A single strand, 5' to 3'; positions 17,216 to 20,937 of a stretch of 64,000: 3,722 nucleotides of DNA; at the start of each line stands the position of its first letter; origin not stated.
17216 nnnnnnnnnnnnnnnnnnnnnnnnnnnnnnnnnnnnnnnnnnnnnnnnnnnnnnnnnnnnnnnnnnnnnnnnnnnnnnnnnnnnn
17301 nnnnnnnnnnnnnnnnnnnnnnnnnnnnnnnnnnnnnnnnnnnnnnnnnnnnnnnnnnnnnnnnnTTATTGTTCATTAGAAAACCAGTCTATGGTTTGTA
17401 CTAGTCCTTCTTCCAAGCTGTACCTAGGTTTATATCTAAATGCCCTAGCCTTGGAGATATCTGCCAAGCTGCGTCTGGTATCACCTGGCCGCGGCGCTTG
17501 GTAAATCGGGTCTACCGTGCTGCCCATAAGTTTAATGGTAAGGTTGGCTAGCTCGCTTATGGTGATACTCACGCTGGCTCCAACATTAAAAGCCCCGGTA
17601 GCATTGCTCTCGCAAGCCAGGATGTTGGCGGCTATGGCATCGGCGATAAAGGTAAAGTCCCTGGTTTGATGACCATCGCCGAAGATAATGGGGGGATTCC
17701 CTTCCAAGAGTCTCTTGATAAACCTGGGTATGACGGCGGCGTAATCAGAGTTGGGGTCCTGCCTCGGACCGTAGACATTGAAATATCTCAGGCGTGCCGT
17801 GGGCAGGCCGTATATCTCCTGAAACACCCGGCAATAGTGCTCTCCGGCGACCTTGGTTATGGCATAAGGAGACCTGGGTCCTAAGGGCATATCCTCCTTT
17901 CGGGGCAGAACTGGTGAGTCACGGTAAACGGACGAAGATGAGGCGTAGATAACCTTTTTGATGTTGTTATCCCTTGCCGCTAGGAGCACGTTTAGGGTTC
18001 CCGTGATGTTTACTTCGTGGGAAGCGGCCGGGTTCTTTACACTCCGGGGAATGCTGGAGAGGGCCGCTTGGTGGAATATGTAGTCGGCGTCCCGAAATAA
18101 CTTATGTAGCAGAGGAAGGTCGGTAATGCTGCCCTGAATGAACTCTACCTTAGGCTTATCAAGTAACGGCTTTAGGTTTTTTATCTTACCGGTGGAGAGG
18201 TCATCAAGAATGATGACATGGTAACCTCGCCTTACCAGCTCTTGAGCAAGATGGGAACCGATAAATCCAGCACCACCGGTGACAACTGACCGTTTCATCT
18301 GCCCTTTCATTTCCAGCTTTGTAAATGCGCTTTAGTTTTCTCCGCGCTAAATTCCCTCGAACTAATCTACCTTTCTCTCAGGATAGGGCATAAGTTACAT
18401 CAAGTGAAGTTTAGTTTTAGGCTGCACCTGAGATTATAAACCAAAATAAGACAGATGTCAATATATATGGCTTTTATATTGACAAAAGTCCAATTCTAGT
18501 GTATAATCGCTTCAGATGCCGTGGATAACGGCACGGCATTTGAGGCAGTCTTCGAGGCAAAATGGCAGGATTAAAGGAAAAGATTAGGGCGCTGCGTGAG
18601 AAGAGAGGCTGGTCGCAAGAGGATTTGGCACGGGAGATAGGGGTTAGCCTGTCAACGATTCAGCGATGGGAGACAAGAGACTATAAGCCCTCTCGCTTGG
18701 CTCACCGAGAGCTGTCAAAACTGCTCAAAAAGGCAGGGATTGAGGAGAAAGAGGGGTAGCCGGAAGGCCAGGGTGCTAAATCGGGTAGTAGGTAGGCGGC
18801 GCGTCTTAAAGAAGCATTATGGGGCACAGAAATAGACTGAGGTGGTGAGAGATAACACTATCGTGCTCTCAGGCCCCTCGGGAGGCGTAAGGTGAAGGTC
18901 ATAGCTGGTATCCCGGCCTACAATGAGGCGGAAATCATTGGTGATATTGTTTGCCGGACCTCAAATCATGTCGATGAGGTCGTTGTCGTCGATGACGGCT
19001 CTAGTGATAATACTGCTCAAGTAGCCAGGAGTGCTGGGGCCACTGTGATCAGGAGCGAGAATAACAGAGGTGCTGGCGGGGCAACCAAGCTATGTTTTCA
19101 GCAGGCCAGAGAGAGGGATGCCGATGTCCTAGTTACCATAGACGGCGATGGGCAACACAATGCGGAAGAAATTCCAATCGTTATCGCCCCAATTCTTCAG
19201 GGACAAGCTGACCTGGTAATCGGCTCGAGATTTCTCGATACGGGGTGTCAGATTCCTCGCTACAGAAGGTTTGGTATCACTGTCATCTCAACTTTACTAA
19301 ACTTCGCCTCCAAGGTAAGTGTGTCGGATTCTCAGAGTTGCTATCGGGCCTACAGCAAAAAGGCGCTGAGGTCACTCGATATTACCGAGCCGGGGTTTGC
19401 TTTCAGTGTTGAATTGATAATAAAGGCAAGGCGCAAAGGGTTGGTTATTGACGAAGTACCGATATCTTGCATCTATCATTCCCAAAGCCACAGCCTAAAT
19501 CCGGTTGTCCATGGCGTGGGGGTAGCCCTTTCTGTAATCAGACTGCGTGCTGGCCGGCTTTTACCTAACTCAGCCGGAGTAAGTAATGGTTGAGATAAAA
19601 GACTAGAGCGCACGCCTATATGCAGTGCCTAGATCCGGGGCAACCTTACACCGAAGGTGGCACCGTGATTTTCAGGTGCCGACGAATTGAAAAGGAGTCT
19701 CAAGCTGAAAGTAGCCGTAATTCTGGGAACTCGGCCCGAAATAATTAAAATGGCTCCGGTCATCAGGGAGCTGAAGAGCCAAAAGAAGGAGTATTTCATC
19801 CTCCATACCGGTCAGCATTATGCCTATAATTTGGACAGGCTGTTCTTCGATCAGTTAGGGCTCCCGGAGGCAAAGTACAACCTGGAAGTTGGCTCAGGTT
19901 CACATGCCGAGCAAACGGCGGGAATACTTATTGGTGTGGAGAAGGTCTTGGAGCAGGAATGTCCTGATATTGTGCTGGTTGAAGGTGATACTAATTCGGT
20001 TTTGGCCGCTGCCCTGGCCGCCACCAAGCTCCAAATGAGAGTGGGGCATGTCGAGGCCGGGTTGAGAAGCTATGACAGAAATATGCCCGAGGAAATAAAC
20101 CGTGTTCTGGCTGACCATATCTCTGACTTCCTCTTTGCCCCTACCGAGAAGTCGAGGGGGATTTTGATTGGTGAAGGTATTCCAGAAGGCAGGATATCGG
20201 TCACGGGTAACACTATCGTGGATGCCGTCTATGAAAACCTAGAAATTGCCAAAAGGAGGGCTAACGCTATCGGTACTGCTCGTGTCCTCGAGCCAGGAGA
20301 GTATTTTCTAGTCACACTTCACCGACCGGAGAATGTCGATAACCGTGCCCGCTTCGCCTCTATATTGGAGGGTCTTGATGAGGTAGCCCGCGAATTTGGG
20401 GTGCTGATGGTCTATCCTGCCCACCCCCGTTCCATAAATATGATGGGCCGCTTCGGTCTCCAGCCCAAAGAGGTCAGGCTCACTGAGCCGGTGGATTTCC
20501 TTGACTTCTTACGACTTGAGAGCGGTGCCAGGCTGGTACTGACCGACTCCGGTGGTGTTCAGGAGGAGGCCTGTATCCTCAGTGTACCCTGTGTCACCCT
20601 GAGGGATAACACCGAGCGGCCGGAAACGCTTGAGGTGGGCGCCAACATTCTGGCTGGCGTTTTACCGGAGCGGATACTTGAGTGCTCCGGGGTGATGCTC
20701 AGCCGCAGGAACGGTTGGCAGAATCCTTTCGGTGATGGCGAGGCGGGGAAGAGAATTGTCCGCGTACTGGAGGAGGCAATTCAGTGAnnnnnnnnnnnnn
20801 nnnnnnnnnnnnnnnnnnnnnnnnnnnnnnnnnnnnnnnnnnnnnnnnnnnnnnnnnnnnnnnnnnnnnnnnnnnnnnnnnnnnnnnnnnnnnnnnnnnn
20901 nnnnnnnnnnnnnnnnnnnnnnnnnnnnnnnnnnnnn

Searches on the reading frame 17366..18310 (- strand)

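Call 85: search_protein_families(library=pfam, proteins=[window:17366-18310:-], max_evalue=0.00001)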
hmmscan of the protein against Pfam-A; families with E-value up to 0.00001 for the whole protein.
window:17366-18310:- (314 aa): 8 families
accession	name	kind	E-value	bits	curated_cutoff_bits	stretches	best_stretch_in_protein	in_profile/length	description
PF01370.27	Epimerase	-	1.5e-65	221.4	20.9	1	9-244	2-240/240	NAD dependent epimerase/dehydratase family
PF16363.11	GDP_Man_Dehyd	-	3.1e-60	204.8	27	1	10-304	2-330/332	GDP-mannose 4,6 dehydratase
PF01073.25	3Beta_HSD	-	3.4e-22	79.2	22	1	9-233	1-229/280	3-beta hydroxysteroid dehydrogenase/isomerase family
PF02719.21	Polysacc_synt_2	-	4e-21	75.9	20.2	1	9-267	2-252/293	Polysaccharide biosynthesis protein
PF04321.23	RmlD_sub_bind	-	2e-11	44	27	1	9-280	4-252/287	RmlD substrate binding domain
PF07993.18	NAD_binding_4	-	1.2e-10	41.5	20.1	1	10-187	1-215/258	Male sterility protein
PF13460.12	NAD_binding_10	-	2.5e-09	37.7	27.2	1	12-135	1-108/184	NAD(P)H-binding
PF05368.20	NmrA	-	4.5e-07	30.2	27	1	7-127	4-109/298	NmrA-like family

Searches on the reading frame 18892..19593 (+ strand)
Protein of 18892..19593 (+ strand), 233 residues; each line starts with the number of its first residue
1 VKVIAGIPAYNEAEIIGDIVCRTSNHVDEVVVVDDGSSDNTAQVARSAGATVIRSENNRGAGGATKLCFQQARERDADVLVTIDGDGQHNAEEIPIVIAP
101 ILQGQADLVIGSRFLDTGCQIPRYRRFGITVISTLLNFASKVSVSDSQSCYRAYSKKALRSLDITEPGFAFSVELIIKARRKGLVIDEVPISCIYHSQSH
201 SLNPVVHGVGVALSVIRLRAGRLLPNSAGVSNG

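Call 85: search_protein_families(library=pfam, proteins=[window:18892-19593:+], max_evalue=0.00001)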
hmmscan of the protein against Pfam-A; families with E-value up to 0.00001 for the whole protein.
window:18892-19593:+ (233 aa): 1 family
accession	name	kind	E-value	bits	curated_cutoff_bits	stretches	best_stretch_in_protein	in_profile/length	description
PF00535.33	Glycos_transf_2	-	2.4e-25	89.8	23.3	1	7-161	4-166/168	Glycosyl transferase family 2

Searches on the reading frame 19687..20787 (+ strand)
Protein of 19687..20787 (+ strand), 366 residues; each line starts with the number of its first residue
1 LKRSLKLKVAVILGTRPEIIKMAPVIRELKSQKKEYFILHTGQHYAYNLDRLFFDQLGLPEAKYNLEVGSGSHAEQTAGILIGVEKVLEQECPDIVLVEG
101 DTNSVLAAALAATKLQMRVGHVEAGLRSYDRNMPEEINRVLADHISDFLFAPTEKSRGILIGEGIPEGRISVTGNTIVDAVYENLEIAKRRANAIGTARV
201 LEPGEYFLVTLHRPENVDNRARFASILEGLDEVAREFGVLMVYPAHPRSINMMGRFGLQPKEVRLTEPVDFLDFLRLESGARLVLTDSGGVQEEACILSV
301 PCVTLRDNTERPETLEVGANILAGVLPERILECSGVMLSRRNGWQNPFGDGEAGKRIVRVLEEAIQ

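Call 85: search_protein_families(library=pfam, proteins=[window:19687-20787:+], max_evalue=0.00001)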
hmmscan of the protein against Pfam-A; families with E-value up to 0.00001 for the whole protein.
window:19687-20787:+ (366 aa): 1 family
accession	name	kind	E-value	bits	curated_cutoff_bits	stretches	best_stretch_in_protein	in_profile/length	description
PF02350.25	Epimerase_2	-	1.9e-107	359.5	30.6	1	28-362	2-347/347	UDP-N-acetylglucosamine 2-epimerase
